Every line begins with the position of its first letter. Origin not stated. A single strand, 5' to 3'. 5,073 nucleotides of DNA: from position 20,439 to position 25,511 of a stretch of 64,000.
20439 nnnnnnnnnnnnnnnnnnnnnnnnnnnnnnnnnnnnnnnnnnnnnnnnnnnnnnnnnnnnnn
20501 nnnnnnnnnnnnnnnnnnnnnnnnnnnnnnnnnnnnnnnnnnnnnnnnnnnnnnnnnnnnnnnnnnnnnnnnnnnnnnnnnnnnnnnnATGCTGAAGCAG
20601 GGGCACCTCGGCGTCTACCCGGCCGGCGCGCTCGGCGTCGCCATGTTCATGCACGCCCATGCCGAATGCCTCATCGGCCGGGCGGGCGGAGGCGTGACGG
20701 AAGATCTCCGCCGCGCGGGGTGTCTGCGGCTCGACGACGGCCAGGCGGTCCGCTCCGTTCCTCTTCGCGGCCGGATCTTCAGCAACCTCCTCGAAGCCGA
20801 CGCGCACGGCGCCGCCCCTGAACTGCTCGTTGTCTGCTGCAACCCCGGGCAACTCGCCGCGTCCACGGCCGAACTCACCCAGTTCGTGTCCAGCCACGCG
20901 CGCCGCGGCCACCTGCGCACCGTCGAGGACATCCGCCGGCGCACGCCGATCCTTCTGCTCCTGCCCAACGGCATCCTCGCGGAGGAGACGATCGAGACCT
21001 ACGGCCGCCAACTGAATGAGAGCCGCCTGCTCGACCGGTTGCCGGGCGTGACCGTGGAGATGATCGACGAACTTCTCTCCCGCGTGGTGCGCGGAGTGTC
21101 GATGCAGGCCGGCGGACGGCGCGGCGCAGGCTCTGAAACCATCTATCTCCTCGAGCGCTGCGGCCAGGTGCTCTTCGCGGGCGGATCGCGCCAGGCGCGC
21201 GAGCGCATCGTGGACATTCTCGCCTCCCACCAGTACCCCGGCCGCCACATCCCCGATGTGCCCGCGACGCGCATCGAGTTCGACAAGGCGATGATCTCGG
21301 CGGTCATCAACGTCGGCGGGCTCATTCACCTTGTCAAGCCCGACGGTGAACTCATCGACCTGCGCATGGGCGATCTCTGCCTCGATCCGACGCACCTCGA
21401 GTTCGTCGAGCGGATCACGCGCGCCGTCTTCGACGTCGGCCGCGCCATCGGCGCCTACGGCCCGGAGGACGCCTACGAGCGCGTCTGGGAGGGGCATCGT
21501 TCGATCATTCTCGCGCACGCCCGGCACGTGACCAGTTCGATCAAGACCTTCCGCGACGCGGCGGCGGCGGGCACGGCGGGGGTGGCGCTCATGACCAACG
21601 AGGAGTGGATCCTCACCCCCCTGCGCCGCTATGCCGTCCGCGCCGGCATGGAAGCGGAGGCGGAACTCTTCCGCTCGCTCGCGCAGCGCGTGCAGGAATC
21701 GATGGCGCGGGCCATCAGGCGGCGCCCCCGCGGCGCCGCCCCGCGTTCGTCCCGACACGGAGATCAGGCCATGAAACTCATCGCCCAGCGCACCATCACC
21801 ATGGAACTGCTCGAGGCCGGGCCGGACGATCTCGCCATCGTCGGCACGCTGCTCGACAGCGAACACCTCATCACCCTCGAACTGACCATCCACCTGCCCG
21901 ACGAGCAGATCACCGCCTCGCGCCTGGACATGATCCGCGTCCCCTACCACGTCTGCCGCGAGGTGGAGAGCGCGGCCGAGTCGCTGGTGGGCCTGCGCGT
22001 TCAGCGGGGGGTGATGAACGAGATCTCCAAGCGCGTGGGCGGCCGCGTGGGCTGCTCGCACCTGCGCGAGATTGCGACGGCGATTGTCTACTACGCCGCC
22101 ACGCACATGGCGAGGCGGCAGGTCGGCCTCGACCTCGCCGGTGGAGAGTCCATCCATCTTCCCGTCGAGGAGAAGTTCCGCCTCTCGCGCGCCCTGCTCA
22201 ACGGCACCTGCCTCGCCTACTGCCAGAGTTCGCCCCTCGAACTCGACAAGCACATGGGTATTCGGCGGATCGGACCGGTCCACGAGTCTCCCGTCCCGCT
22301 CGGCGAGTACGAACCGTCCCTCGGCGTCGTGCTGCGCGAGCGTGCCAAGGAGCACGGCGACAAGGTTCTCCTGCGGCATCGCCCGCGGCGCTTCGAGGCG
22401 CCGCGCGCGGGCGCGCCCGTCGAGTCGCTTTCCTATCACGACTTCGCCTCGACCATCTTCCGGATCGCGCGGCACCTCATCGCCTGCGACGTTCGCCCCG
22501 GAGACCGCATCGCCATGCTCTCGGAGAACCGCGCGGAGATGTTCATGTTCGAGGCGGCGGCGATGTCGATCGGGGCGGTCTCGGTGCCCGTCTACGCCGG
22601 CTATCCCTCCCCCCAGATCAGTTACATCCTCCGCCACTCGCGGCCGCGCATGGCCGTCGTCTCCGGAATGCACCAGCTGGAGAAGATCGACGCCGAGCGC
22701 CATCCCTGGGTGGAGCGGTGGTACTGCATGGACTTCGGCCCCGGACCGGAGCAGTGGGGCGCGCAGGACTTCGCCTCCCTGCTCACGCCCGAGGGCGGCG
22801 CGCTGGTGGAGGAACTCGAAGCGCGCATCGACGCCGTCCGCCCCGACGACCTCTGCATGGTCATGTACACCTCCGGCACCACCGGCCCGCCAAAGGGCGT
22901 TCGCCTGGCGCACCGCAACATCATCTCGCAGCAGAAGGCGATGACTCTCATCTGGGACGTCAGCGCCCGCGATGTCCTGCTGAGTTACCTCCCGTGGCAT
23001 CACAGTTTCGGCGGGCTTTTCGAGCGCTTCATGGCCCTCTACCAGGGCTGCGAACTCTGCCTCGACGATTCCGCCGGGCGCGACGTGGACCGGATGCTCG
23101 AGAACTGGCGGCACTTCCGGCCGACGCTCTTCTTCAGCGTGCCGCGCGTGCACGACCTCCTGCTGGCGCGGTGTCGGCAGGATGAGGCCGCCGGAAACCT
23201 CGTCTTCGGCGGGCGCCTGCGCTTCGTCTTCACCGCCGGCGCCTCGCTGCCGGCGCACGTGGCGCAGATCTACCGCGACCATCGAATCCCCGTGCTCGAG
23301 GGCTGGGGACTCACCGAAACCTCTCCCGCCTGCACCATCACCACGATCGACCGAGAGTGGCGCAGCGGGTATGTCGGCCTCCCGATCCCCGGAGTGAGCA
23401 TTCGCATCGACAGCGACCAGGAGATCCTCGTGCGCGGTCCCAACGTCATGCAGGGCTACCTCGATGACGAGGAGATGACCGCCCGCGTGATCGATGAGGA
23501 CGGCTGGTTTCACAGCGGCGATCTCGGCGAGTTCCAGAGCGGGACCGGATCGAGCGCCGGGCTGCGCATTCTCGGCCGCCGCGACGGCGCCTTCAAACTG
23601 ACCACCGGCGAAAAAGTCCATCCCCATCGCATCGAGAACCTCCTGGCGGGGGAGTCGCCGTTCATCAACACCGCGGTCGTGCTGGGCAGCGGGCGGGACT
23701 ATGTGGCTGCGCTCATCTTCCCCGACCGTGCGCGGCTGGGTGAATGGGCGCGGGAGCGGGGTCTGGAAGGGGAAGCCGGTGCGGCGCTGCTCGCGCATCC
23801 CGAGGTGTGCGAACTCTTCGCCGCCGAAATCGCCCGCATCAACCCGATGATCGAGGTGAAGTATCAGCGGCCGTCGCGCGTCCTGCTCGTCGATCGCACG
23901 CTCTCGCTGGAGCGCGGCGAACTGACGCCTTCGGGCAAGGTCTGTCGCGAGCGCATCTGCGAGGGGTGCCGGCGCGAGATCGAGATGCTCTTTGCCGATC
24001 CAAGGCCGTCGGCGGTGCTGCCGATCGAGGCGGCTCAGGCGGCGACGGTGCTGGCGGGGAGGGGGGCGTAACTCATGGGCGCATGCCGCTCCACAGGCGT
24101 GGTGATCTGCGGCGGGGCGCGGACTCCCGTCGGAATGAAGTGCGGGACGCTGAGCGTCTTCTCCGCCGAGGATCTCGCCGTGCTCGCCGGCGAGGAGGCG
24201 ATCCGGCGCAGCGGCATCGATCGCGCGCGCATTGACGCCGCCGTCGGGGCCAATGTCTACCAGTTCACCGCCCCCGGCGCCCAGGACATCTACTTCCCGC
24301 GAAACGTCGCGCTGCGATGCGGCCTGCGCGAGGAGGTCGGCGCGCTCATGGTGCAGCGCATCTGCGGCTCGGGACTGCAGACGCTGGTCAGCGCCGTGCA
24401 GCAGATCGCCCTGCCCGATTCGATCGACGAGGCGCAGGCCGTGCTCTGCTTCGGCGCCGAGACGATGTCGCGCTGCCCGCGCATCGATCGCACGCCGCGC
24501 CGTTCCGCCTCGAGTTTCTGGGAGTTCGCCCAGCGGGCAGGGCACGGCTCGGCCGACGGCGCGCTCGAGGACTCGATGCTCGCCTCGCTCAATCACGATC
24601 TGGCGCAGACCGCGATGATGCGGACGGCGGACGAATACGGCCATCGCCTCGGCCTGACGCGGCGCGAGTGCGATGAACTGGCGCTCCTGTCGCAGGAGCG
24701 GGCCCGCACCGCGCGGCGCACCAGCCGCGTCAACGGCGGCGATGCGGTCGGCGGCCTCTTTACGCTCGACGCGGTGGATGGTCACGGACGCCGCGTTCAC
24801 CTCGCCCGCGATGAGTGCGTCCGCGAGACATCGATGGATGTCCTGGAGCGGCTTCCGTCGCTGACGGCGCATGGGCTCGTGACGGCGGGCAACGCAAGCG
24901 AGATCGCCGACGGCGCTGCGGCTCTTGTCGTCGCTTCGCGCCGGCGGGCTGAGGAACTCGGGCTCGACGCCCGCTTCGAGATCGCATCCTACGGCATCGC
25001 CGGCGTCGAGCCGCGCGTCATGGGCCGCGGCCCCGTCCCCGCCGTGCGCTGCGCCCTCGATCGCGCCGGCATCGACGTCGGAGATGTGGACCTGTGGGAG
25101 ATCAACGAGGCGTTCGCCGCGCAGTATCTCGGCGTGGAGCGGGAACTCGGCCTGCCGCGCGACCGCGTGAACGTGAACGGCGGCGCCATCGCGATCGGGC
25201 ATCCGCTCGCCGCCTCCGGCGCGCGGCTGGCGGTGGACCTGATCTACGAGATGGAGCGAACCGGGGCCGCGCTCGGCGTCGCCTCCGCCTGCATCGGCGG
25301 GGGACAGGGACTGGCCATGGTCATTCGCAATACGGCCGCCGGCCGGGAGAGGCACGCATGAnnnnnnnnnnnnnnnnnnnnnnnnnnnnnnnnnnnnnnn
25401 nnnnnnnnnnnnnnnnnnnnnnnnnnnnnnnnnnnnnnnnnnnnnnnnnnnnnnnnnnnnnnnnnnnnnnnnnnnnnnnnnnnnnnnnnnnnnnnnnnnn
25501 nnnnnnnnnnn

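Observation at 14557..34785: About 20 kb translationally coupled operon encoding a complete benzoyl-CoA-type (ATP-dependent dearomatisation) pathway in an apparently PVC-type genome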

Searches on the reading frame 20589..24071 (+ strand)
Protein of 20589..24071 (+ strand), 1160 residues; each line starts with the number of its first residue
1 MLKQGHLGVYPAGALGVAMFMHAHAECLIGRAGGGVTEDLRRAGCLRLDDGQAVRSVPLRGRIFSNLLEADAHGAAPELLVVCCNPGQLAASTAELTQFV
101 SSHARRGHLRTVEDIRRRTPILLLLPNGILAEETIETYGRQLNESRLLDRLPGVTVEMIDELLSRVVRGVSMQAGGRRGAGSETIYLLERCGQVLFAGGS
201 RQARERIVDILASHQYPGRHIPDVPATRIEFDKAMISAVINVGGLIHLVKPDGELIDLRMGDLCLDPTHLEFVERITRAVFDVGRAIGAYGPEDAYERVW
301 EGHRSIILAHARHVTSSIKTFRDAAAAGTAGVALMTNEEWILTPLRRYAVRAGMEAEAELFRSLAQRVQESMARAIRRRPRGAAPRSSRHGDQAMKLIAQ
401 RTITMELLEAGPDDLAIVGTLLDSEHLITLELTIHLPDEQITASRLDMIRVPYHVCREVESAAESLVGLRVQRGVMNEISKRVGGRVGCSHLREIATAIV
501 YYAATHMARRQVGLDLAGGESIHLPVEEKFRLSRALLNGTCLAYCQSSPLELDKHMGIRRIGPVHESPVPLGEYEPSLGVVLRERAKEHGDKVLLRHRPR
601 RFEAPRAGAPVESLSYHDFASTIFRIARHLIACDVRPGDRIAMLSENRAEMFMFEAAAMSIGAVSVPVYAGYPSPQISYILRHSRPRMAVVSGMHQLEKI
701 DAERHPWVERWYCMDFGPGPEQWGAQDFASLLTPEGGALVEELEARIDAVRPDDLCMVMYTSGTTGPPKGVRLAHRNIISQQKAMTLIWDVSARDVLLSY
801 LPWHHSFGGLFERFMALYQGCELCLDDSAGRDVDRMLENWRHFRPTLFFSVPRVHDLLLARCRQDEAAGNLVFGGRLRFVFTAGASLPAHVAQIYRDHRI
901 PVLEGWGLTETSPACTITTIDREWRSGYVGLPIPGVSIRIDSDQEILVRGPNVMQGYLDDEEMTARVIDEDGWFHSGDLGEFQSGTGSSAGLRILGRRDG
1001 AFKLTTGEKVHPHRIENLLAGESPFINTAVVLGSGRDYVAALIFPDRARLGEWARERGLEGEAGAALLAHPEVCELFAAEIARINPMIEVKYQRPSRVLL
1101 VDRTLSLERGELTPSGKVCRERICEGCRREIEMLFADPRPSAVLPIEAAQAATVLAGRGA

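Call 4: search_protein_families(library=ncbifam, proteins=[window:20589-24071:+], max_evalue=0.00001)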
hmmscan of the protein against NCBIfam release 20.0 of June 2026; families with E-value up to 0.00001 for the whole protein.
window:20589-24071:+ (1160 aa): 94 families (the best 25 are shown)
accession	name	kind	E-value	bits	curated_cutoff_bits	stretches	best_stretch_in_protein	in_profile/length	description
NF009232.0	PRK12582.1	subfamily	1.4e-79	268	777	1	564-1144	37-622/624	acyl-CoA synthetase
NF038343.1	ligase_FadD11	exception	2.1e-69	234.4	950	2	875-1137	327-583/585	fatty acid--CoA ligase FadD11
NF004837.0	PRK06187.1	subfamily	2.7e-65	220.6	476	1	578-1033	10-455/531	long-chain-fatty-acid--CoA ligase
NF005801.1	PRK07656.1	equivalog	1.7e-56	191.9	657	1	612-1031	25-435/500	FadD3 family acyl-CoA ligase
NF005702.0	PRK07514.1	subfamily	8.7e-48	162.9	558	1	612-1031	28-432/506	malonyl-CoA synthase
TIGR01923.1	menE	equivalog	6.5e-46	157.1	330.15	1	615-1034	1-382/442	o-succinylbenzoate--CoA ligase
NF004511.1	PRK05852.1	equivalog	2.9e-45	154.9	650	1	612-1034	25-439/505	FadD7 family fatty acid--CoA ligase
TIGR01733.1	AA-adenyl-dom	subfamily_domain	3.9e-45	154.4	317.4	1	615-1031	1-409/409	amino acid adenylation domain-containing protein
NF004114.0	PRK05605.1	equivalog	2.2e-43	148.5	766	1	744-1038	212-511/575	long-chain-fatty-acid--CoA ligase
NF009233.0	PRK12583.1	subfamily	7.5e-42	143.4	832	1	614-1030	46-481/558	fatty acid CoA ligase family protein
NF004758.0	PRK06087.1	equivalog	1.1e-41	142.9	736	1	614-1032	51-465/548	medium-chain fatty-acid--CoA ligase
NF004808.0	PRK06155.1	equivalog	1.2e-40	139.4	722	1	576-1030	21-453/542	ATP-dependent acyl-CoA ligase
NF005858.0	PRK07787.1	subfamily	3.7e-39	134.5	575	1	627-1034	35-408/471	acyl-CoA synthetase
NF005307.0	PRK06839.1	equivalog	2.1e-38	132.2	748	1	612-1031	26-425/496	o-succinylbenzoate--CoA ligase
NF006386.0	PRK08633.1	equivalog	6.8e-38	130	1221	1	747-984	776-1031/1147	acyl-[ACP]--phospholipid O-acyltransferase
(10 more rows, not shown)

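Call 6: search_protein_families(library=pfam, proteins=[window:20589-24071:+], max_evalue=0.001)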
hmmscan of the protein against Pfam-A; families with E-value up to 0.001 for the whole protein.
window:20589-24071:+ (1160 aa): 3 families
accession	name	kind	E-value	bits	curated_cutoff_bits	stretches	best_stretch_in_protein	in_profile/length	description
PF00501.34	AMP-binding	-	6.9e-76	256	29.9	1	583-958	2-384/384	AMP-binding enzyme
PF11136.13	DUF2889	-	1.2e-13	51.8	25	1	426-499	45-117/123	Protein of unknown function (DUF2889)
PF23562.2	AMP-binding_C_3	-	6.8e-09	36.6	20.8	1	1003-1048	5-50/124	AMP-binding enzyme C-terminal domain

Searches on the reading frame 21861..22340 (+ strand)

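Call 51: search_protein_families(library=pfam, proteins=[window:21861-22340:+], max_evalue=10)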
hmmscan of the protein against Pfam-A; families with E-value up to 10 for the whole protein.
window:21861-22340:+ (160 aa): 1 family
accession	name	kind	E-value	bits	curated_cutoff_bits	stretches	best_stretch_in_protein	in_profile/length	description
PF11136.13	DUF2889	-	9.4e-15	55.4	25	1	2-75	45-117/123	Protein of unknown function (DUF2889)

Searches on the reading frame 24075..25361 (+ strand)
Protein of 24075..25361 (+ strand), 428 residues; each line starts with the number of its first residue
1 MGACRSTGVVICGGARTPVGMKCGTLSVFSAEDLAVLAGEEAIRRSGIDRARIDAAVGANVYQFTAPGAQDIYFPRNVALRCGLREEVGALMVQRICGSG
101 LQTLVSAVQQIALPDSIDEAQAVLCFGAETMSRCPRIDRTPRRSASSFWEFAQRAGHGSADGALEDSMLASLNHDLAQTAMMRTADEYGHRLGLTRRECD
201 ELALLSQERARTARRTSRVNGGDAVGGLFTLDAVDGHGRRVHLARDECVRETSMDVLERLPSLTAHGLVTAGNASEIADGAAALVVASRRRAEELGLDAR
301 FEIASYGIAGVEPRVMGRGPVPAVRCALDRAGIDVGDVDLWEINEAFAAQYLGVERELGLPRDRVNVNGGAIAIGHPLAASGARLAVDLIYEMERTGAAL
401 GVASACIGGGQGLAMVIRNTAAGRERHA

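Call 4: search_protein_families(library=ncbifam, proteins=[window:24075-25361:+], max_evalue=0.00001)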
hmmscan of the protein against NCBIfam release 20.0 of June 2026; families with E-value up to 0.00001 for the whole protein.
window:24075-25361:+ (428 aa): 38 families (the best 25 are shown)
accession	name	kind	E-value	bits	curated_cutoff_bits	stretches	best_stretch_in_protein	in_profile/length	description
TIGR01930.1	AcCoA-C-Actrans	subfamily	3.4e-98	329.1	240.55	1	11-417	1-384/385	acetyl-CoA C-acyltransferase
NF006552.0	PRK09051.1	subfamily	1.7e-90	304.1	565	1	7-418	4-393/395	beta-ketothiolase BktB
NF042999.1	bketothiol_BktB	equivalog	1.3e-81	274.8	725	1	8-418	4-392/394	beta-ketothiolase BktB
NF004853.0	PRK06205.1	subfamily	3.4e-79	266.7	551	1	9-419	4-402/404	acetyl-CoA C-acetyltransferase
NF005805.0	PRK07661.1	equivalog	5.9e-77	259.2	633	2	180-417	146-388/391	acetyl-CoA C-acetyltransferase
NF006551.0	PRK09050.1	subfamily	1.6e-74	251.4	605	1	9-418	4-399/401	3-oxoadipyl-CoA thiolase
TIGR02430.1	pcaF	equivalog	4.6e-74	249.9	597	1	9-418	3-398/400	3-oxoadipyl-CoA thiolase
NF004206.0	PRK05656.1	subfamily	1.5e-73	248.1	688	1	8-417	3-390/392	acetyl-CoA C-acetyltransferase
NF006001.0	PRK08131.1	equivalog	3.3e-72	243.6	622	1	11-419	6-399/401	3-oxoadipyl-CoA thiolase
NF006510.0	PRK08947.1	equivalog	4.9e-71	239.7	519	2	171-418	137-385/387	acetyl-CoA C-acyltransferase FadA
NF005890.0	PRK07851.1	equivalog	3.9e-68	230.3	580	1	9-418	4-403/406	acetyl-CoA C-acetyltransferase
NF005033.0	PRK06445.1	equivalog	1.6e-65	221.8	511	1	31-419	33-394/395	acetyl-CoA C-acetyltransferase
NF006086.0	PRK08235.1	equivalog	2.8e-65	220.9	526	1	9-418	4-391/393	acetyl-CoA C-acetyltransferase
NF006030.0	PRK08170.1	equivalog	4.9e-65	219.9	593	1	7-419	10-432/434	acetyl-CoA C-acetyltransferase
NF005889.0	PRK07850.1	equivalog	1.9e-64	218.2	515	1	9-418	4-385/387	steroid 3-ketoacyl-CoA thiolase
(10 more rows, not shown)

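Call 6: search_protein_families(library=pfam, proteins=[window:24075-25361:+], max_evalue=0.001)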
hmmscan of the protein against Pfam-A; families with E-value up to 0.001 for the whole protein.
window:24075-25361:+ (428 aa): 3 families
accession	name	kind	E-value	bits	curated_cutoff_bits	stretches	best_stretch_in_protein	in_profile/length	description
PF02803.24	Thiolase_C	-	5.2e-45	152.5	27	1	302-418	6-122/123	Thiolase, C-terminal domain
PF00108.29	Thiolase_N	-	1.1e-40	140.2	26.4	1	9-289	1-259/260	Thiolase, N-terminal domain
PF22691.2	Thiolase_C_1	-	0.00043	20.5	28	0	323-360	23-60/144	Thiolase C-terminal domain-like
